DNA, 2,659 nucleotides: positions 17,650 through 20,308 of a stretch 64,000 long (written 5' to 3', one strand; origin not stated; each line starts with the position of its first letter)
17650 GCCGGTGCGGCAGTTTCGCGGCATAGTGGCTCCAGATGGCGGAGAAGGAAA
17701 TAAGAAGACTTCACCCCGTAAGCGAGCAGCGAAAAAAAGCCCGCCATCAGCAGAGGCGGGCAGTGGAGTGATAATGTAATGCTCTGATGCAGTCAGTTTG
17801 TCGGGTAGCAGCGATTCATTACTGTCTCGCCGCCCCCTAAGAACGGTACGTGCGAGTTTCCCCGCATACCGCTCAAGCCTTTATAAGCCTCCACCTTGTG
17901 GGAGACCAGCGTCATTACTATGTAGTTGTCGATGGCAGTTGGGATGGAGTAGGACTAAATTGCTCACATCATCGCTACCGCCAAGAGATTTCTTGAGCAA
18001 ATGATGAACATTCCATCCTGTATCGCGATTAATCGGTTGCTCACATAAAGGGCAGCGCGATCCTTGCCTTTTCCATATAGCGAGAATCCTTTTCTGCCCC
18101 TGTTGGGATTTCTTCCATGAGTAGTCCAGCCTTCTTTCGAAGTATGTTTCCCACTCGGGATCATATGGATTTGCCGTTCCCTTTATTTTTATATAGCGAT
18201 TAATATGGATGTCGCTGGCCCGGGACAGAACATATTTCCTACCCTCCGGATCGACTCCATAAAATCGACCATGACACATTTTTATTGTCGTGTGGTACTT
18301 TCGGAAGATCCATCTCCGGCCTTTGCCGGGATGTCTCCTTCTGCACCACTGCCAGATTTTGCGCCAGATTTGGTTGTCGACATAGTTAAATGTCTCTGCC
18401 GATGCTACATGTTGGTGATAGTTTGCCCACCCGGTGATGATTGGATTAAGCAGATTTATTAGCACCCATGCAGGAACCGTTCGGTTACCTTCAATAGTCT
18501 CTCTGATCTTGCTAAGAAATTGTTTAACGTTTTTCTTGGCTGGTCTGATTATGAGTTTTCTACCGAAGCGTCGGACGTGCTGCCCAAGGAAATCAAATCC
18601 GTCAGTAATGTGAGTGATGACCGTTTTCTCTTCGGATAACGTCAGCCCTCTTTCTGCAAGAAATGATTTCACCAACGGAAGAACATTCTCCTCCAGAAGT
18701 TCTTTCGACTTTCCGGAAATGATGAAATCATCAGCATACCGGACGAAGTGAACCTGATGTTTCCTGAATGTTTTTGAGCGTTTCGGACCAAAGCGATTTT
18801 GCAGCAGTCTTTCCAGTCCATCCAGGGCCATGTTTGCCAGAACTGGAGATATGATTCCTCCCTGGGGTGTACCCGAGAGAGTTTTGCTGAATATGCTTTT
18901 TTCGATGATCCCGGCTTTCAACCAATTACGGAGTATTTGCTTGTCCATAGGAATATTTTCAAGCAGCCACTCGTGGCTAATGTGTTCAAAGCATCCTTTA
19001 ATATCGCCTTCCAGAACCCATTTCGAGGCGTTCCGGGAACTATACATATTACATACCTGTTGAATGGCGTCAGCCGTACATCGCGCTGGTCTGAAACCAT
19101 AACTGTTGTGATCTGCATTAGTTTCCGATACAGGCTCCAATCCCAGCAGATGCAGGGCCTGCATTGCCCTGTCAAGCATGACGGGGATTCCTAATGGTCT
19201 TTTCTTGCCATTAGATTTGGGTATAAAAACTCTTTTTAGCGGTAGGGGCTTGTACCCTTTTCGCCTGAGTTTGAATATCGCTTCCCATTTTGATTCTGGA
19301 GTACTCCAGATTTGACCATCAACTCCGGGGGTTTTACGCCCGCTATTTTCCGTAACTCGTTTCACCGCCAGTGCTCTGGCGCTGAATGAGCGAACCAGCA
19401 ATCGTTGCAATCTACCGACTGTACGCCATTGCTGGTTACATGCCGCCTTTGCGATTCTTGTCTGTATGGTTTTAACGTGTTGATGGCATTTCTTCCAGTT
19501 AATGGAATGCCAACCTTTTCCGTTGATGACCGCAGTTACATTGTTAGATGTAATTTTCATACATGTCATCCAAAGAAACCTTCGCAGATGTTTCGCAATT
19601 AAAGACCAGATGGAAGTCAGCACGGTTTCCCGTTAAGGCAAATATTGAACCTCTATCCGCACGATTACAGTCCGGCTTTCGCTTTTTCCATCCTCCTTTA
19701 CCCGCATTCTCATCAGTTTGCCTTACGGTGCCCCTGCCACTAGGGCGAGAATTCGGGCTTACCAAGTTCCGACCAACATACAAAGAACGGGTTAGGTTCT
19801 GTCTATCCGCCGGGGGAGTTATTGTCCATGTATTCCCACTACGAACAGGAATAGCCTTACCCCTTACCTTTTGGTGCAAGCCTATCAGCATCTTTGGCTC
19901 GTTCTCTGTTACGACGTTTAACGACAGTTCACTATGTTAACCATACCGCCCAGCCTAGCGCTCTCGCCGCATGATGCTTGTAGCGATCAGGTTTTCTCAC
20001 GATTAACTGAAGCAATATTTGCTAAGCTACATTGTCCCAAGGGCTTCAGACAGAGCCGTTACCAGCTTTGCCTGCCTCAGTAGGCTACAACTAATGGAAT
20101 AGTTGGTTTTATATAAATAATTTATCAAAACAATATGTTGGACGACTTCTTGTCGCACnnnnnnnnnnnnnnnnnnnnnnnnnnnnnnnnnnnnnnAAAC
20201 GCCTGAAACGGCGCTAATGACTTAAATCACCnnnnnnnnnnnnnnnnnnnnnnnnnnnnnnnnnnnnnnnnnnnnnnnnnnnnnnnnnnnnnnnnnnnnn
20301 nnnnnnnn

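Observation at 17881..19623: Intron-encoded protein keeps all catalytic motifs (RT 0-7, maturase X, HNH)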

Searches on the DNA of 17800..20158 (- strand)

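Call 7: search_dna_similar(query=window:17800-20158:-, collection=ecoli_genomes, mode=near, max_rows=40, rows=spread)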
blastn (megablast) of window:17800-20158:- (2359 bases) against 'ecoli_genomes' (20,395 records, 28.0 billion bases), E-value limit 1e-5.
Records with a match: 3; places in all: 3; records where one place covers at least 80% of the query: 2.
Genomes with a match: 3 of 5426; with a place that covers at least 80% of the query: 2. Places per genome that has any: lowest 1, median 1, highest 1. On chromosomes: 0 places; on plasmids: 3.
Best place of each record, by identity: 95-99% 3.
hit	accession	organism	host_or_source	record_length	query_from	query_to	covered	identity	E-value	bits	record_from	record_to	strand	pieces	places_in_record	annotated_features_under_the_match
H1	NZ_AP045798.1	Escherichia coli strain 23CRST030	Homo sapiens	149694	1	2359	100%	97.2%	0e+0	3997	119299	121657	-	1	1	ltrA: group II intron reverse transcriptase/maturase | type I toxin-antitoxin system Hok family toxin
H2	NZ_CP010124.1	Escherichia coli strain C5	cow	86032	1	2359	100%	97.2%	0e+0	3986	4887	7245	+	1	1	ltrA: group II intron reverse transcriptase/maturase | Hok/Gef family protein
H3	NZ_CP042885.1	Escherichia coli O10:H32 strain NMBU-W12E19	surface water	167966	2239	2276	2%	97.4%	1e-6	66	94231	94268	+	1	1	none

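Call 9: search_dna_similar(query=window:17800-20158:-, collection=plasmids, mode=near, max_rows=40)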
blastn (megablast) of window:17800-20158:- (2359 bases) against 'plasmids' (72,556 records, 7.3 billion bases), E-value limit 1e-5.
Records with a match: 43; places in all: 44; records where one place covers at least 80% of the query: 20.
Best place of each record, by identity: >=99% 2; 95-99% 7; 90-95% 1; 80-90% 15; 60-80% 18.
By first word of the organism name: Salmonella 15; Klebsiella 8; Escherichia 7; Enterobacter 5; Leclercia 4; Serratia 2; Citrobacter 1; Alteromonas 1.
By predicted mobility (MOB-suite, as given by PLSDB): conjugative 19; non-mobilizable 15; mobilizable 9.
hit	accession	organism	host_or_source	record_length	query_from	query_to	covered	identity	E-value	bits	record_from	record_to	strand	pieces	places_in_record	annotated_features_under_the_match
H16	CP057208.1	Escherichia coli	culture,Pooled sheep faecal samples ...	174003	1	2359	100%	99.6%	0e+0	4301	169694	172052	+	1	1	ltrA: group II intron reverse transcriptase/maturase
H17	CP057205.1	Escherichia coli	culture,Pooled sheep faecal samples ...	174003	1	2359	100%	99.6%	0e+0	4301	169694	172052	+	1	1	ltrA: group II intron reverse transcriptase/maturase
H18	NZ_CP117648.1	Escherichia albertii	Sturnus vulgaris,whole organism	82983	1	2359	100%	97.7%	0e+0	4060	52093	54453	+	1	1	ltrA: group II intron reverse transcriptase/maturase | Hok/Gef family protein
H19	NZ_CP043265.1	Escherichia albertii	Crow,genomic DNA,cloacal swab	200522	1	2359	100%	97.7%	0e+0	4054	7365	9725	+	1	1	ltrA: group II intron reverse transcriptase/maturase | Hok/Gef family protein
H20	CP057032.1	Escherichia coli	culture,Pooled cattle faecal samples ...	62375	1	2359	100%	97.2%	0e+0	3991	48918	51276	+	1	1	ltrA: group II intron reverse transcriptase/maturase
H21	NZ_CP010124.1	Escherichia coli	cow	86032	1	2359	100%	97.2%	0e+0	3986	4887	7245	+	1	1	ltrA: group II intron reverse transcriptase/maturase | Hok/Gef family protein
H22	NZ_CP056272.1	Citrobacter sp. RHBSTW-00881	culture,Freshwater sample from ...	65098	1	2359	100%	80.0%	0e+0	1731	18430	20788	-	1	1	ltrA: group II intron reverse transcriptase/maturase | DUF5431 family protein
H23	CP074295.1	Salmonella enterica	food,mixture corn and egg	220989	1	2359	100%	79.7%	0e+0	1690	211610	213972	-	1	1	ltrA: group II intron reverse transcriptase/maturase | type I toxin-antitoxin system Hok family toxin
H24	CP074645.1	Salmonella enterica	environmental,water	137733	1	2359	100%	79.2%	0e+0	1615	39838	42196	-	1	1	ltrA: group II intron reverse transcriptase/maturase | type I toxin-antitoxin system Hok family toxin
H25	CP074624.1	Salmonella enterica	environmental,soil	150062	1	2359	100%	79.2%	0e+0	1609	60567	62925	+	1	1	ltrA: group II intron reverse transcriptase/maturase | type I toxin-antitoxin system Hok family toxin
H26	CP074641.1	Salmonella enterica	environmental,water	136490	1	2359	100%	79.2%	0e+0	1609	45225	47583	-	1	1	ltrA: group II intron reverse transcriptase/maturase | type I toxin-antitoxin system Hok family toxin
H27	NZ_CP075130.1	Salmonella enterica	environmental,pond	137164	1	2359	100%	79.2%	0e+0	1609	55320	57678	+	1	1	ltrA: group II intron reverse transcriptase/maturase | type I toxin-antitoxin system Hok family toxin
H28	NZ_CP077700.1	Salmonella enterica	environmental,pond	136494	1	2359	100%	79.2%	0e+0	1609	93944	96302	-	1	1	ltrA: group II intron reverse transcriptase/maturase | type I toxin-antitoxin system Hok family toxin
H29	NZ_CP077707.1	Salmonella enterica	environmental,pond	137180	1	2359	100%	79.2%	0e+0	1609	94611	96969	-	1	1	ltrA: group II intron reverse transcriptase/maturase | type I toxin-antitoxin system Hok family toxin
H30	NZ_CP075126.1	Salmonella enterica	environmental,pond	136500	1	2359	100%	79.2%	0e+0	1609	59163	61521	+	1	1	ltrA: group II intron reverse transcriptase/maturase | type I toxin-antitoxin system Hok family toxin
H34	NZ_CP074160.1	Enterobacter sp. JBIWA005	lake water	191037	1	2359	100%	77.4%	0e+0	1358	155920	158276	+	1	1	type I toxin-antitoxin system Hok family toxin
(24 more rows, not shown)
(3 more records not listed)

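Call 11: get_annotated_region(hit=H16, flank=3000)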
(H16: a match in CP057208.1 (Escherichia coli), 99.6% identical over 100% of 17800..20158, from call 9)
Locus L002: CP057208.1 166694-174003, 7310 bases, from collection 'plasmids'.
description: Escherichia coli strain RHB33-C08 plasmid pRHB33-C08_2, complete sequence
organism: Escherichia coli (NCBI taxid 562)
taxonomy: Bacteria; Pseudomonadota; Gammaproteobacteria; Enterobacterales; Enterobacteriaceae; Escherichia; Escherichia coli
host: -; source: culture,Pooled sheep faecal samples collected from floor of farm; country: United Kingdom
typing (MOB-suite, as given by PLSDB): conjugative; replicon IncFIA,IncFII; relaxase MOBF,MOBF; mating-pair formation MPF_F
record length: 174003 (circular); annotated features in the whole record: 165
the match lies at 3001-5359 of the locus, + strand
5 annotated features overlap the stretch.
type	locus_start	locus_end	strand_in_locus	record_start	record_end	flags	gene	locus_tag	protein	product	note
CDS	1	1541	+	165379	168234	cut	-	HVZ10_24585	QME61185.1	chromosome segregation protein SMC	-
CDS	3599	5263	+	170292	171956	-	ltrA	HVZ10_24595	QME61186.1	group II intron reverse transcriptase/maturase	-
CDS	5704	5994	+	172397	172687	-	-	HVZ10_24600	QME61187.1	DUF1778 domain-containing protein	-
CDS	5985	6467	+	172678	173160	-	-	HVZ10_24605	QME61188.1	GNAT family N-acetyltransferase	-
CDS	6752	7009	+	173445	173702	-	repA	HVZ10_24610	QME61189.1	replication regulatory protein RepA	-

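Call 12: get_annotated_region(hit=H21, flank=3000)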
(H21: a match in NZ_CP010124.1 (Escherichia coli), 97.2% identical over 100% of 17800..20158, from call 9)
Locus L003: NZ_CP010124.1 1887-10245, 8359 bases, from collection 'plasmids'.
description: Escherichia coli strain C5 plasmid B, complete sequence
organism: Escherichia coli (NCBI taxid 562)
taxonomy: Bacteria; Pseudomonadota; Gammaproteobacteria; Enterobacterales; Enterobacteriaceae; Escherichia; Escherichia coli
host: -; source: cow; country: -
typing (MOB-suite, as given by PLSDB): conjugative; replicon IncFIC,IncI1; relaxase MOBF; mating-pair formation MPF_F
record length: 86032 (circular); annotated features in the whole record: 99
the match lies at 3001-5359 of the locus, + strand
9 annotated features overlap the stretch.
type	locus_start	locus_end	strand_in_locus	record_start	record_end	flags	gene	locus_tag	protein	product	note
CDS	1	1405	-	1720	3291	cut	-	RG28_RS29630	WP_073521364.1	IS66 family transposase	-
CDS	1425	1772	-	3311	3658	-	tnpB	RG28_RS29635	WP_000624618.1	IS66 family insertion sequence element accessory protein TnpB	-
CDS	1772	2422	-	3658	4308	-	tnpA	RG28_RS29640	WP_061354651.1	IS66-like element accessory protein TnpA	GO:0006313 - DNA transposition [Evidence IEA]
CDS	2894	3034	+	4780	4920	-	-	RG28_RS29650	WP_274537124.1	Hok/Gef family protein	-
CDS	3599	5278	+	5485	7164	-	ltrA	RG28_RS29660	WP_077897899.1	group II intron reverse transcriptase/maturase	GO:0000373 - Group II intron splicing [Evidence IEA]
CDS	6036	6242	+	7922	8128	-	-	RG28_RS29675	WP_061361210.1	hypothetical protein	-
CDS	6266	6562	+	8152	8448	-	-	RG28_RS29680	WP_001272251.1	hypothetical protein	-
CDS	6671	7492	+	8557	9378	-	-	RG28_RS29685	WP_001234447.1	DUF932 domain-containing protein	-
CDS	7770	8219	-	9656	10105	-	-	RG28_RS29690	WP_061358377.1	transglycosylase SLT domain-containing protein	-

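Call 20: get_annotated_region(hit=H18, flank=1000)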
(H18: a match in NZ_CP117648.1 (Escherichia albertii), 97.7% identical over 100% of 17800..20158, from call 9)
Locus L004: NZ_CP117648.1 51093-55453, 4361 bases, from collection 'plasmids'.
description: Escherichia albertii strain BIA_16-3 plasmid pEA16-3_1, complete sequence
organism: Escherichia albertii (NCBI taxid 208962)
taxonomy: Bacteria; Pseudomonadota; Gammaproteobacteria; Enterobacterales; Enterobacteriaceae; Escherichia; Escherichia albertii
host: -; source: Sturnus vulgaris,whole organism; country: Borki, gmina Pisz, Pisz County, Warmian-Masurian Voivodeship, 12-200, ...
typing (MOB-suite, as given by PLSDB): conjugative; replicon IncFIA,IncFIB; relaxase MOBF; mating-pair formation MPF_F
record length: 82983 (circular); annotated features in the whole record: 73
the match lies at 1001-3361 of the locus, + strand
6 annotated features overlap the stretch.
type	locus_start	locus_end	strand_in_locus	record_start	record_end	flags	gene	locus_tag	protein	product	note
CDS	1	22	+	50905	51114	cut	hha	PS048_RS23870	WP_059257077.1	hemolysin expression modulator Hha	-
CDS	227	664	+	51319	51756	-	-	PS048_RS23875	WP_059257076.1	hypothetical protein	-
CDS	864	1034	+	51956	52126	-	-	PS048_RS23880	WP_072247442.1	Hok/Gef family protein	-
CDS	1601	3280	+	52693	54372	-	ltrA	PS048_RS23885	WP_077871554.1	group II intron reverse transcriptase/maturase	GO:0000373 - Group II intron splicing [Evidence IEA]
CDS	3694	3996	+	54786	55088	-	-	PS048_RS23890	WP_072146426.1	DUF1778 domain-containing protein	-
CDS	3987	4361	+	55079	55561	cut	-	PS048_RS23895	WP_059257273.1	GNAT family N-acetyltransferase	-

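Call 21: get_annotated_region(hit=H20, flank=1000)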
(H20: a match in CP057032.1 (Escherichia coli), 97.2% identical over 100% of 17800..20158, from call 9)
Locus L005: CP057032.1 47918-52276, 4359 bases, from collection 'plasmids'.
description: Escherichia coli strain RHB40-C01 plasmid pRHB40-C01_2, complete sequence
organism: Escherichia coli (NCBI taxid 562)
taxonomy: Bacteria; Pseudomonadota; Gammaproteobacteria; Enterobacterales; Enterobacteriaceae; Escherichia; Escherichia coli
host: -; source: culture,Pooled cattle faecal samples collected from floor of farm; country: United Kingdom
typing (MOB-suite, as given by PLSDB): non-mobilizable
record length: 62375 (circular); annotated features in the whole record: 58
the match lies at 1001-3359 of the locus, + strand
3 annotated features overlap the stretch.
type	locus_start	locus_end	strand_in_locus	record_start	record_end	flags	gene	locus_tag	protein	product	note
CDS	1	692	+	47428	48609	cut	-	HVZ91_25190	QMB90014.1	tyrosine-type recombinase/integrase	-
CDS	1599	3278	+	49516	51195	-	ltrA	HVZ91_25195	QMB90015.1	group II intron reverse transcriptase/maturase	-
CDS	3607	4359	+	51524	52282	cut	-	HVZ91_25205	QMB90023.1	AraC family transcriptional regulator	-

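Call 22: get_annotated_region(hit=H22, flank=1000)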
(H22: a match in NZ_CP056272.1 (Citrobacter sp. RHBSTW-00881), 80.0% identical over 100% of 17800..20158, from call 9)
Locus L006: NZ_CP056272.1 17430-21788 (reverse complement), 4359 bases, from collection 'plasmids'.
description: Citrobacter sp. RHBSTW-00881 plasmid pRHBSTW-00881_4, complete sequence
organism: Citrobacter sp. RHBSTW-00881 (NCBI taxid 2742667)
taxonomy: Bacteria; Pseudomonadota; Gammaproteobacteria; Enterobacterales; Enterobacteriaceae; Citrobacter; Citrobacter sp. RHBSTW-00881
host: -; source: culture,Freshwater sample from downstream of wastewater treatment plant; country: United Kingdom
typing (MOB-suite, as given by PLSDB): non-mobilizable; replicon IncFIB
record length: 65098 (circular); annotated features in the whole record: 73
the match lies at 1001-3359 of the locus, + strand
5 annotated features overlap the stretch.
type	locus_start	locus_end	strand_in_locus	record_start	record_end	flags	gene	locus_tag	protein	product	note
CDS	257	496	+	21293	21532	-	relB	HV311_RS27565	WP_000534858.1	type II toxin-antitoxin system antitoxin RelB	-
CDS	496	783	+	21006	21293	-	relE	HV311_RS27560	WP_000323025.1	type II toxin-antitoxin system mRNA interferase RelE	-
CDS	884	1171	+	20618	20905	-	-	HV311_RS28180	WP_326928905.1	DUF5431 family protein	-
CDS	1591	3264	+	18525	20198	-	ltrA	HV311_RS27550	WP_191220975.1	group II intron reverse transcriptase/maturase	GO:0000373 - Group II intron splicing [Evidence IEA]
CDS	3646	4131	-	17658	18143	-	-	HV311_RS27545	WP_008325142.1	hypothetical protein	-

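Call 23: get_annotated_region(hit=H23, flank=1000)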
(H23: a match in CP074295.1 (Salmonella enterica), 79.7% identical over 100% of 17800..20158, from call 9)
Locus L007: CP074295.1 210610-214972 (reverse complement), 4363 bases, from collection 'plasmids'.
description: Salmonella enterica subsp. enterica serovar Rubislaw strain CFSAN006171 plasmid pCFSAN006171_1, complete sequence
organism: Salmonella enterica (NCBI taxid 598)
taxonomy: Bacteria; Pseudomonadota; Gammaproteobacteria; Enterobacterales; Enterobacteriaceae; Salmonella; Salmonella enterica
host: -; source: food,mixture corn and egg; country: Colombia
typing (MOB-suite, as given by PLSDB): conjugative; replicon IncFIB,IncFIC,IncFII; relaxase MOBF; mating-pair formation MPF_F
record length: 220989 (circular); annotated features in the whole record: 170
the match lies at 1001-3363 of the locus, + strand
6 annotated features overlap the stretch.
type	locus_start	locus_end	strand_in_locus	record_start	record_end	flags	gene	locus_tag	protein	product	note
CDS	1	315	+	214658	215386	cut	-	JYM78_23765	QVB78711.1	plasmid SOS inhibition protein A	-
CDS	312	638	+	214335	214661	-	-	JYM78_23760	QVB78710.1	theronine dehydrogenase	-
CDS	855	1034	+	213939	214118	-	-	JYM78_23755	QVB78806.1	type I toxin-antitoxin system Hok family toxin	-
CDS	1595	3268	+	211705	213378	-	ltrA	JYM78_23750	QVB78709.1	group II intron reverse transcriptase/maturase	-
CDS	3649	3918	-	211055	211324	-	-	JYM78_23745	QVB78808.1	hypothetical protein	-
CDS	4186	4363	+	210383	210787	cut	-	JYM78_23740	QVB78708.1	ammonia monooxygenase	-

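Call 24: get_annotated_region(hit=H24, flank=1000)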
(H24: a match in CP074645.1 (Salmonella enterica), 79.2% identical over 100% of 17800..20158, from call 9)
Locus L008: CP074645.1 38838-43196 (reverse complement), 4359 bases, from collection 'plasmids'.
description: Salmonella enterica strain CFSAN029843 plasmid pCFSAN029843_1, complete sequence
organism: Salmonella enterica (NCBI taxid 28901)
taxonomy: Bacteria; Pseudomonadota; Gammaproteobacteria; Enterobacterales; Enterobacteriaceae; Salmonella; Salmonella enterica
host: -; source: environmental,water; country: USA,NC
typing (MOB-suite, as given by PLSDB): non-mobilizable; replicon IncFIB
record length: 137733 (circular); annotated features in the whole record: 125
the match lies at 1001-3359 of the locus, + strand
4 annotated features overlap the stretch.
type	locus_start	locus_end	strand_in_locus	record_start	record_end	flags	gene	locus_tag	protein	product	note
CDS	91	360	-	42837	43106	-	-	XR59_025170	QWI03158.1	XRE family transcriptional regulator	-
CDS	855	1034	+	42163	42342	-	-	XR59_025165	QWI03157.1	type I toxin-antitoxin system Hok family toxin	-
CDS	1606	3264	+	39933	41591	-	ltrA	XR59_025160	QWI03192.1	group II intron reverse transcriptase/maturase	-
CDS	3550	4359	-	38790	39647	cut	-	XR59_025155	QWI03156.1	fimbria/pilus outer membrane usher protein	-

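Call 25: get_annotated_region(hit=H34, flank=1000)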
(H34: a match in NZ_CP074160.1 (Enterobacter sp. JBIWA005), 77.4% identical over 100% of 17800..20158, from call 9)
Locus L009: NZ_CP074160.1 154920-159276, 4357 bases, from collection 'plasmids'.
description: Enterobacter sp. JBIWA005 plasmid pJBIWA005_1, complete sequence
organism: Enterobacter sp. JBIWA005 (NCBI taxid 2831891)
taxonomy: Bacteria; Pseudomonadota; Gammaproteobacteria; Enterobacterales; Enterobacteriaceae; Enterobacter; Enterobacter sp. JBIWA005
host: -; source: lake water; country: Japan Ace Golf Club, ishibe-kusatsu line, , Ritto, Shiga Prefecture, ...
typing (MOB-suite, as given by PLSDB): mobilizable; replicon IncFII,rep_cluster_2183; relaxase MOBP
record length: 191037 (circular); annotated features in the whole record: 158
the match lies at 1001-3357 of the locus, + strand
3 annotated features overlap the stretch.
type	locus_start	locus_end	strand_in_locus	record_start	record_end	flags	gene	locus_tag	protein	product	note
CDS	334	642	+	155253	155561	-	-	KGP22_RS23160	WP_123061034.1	hypothetical protein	-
CDS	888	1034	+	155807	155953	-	-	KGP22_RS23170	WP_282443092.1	type I toxin-antitoxin system Hok family toxin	-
CDS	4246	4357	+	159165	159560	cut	-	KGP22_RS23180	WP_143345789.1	ammonia monooxygenase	-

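Call 26: get_annotated_region(hit=H1, flank=1000)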
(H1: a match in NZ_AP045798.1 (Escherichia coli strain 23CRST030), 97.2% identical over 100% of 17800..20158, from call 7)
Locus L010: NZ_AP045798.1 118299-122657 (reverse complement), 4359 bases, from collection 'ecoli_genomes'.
description: Escherichia coli strain 23CRST030 plasmid pCRST030_1, complete sequence
organism: Escherichia coli strain 23CRST030 (NCBI taxid 562)
replicon: plasmid pCRST030_1; assembly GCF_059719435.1
host: Homo sapiens; source: feces; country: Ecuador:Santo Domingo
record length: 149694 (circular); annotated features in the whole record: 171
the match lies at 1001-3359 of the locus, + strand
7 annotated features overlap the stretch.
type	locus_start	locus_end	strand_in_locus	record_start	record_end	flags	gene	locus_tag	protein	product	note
CDS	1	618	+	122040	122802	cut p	-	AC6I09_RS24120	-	plasmid SOS inhibition protein A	frameshifted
CDS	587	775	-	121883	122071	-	-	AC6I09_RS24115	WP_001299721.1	hypothetical protein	-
CDS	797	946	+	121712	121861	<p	mok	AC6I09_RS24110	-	plasmid maintenance protein Mok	incomplete; partial in the middle of a contig; missing C-terminus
CDS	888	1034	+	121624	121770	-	-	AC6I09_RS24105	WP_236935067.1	type I toxin-antitoxin system Hok family toxin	-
CDS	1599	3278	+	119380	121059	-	ltrA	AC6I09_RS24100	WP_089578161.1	group II intron reverse transcriptase/maturase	-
CDS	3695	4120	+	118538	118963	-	tnpA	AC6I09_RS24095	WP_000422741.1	IS66-like element accessory protein TnpA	-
CDS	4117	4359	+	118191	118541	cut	tnpB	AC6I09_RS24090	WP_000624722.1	IS66 family insertion sequence element accessory protein TnpB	TnpB, as the term is used for proteins encoded by IS66 family insertion elements, is considered an accessory protein, ...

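Call 42: search_dna_similar(query=L011:2372-3033:+, collection=ecoli_genomes, mode=near, max_rows=6)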
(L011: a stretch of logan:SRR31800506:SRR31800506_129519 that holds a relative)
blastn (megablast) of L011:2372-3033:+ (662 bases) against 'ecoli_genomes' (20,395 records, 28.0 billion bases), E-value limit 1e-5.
Records with a match: 5424; places in all: 5428; records where one place covers at least 80% of the query: 5424.
Genomes with a match: 5424 of 5426; with a place that covers at least 80% of the query: 5424. Places per genome that has any: lowest 1, median 1, highest 3. On chromosomes: 5425 places; on plasmids: 3.
Best place of each record, by identity: >=99% 138; 95-99% 4515; 90-95% 768; 80-90% 3.
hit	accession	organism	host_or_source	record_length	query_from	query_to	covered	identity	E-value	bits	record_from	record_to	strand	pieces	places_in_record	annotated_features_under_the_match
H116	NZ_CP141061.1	Escherichia coli strain KE55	Homo sapiens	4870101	1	662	100%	99.2%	0e+0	1195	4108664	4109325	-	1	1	rsmC: 16S rRNA (guanine(1207)-N(2))-methyltransferase RsmC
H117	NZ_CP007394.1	Escherichia coli strain ST2747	-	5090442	1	662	100%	98.9%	0e+0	1184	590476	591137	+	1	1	rsmC: 16S rRNA (guanine(1207)-N(2))-methyltransferase RsmC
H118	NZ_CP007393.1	Escherichia coli strain ST2747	-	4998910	1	662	100%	98.9%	0e+0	1184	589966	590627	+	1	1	rsmC: 16S rRNA (guanine(1207)-N(2))-methyltransferase RsmC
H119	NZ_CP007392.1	Escherichia coli strain ST2747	-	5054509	1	662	100%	98.9%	0e+0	1184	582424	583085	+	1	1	rsmC: 16S rRNA (guanine(1207)-N(2))-methyltransferase RsmC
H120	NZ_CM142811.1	Escherichia coli strain GPEC464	chicken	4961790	1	662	100%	98.9%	0e+0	1184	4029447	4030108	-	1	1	rsmC: 16S rRNA (guanine(1207)-N(2))-methyltransferase RsmC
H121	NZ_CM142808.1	Escherichia coli strain GPEC606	chicken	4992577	1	662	100%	98.9%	0e+0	1184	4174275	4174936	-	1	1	rsmC: 16S rRNA (guanine(1207)-N(2))-methyltransferase RsmC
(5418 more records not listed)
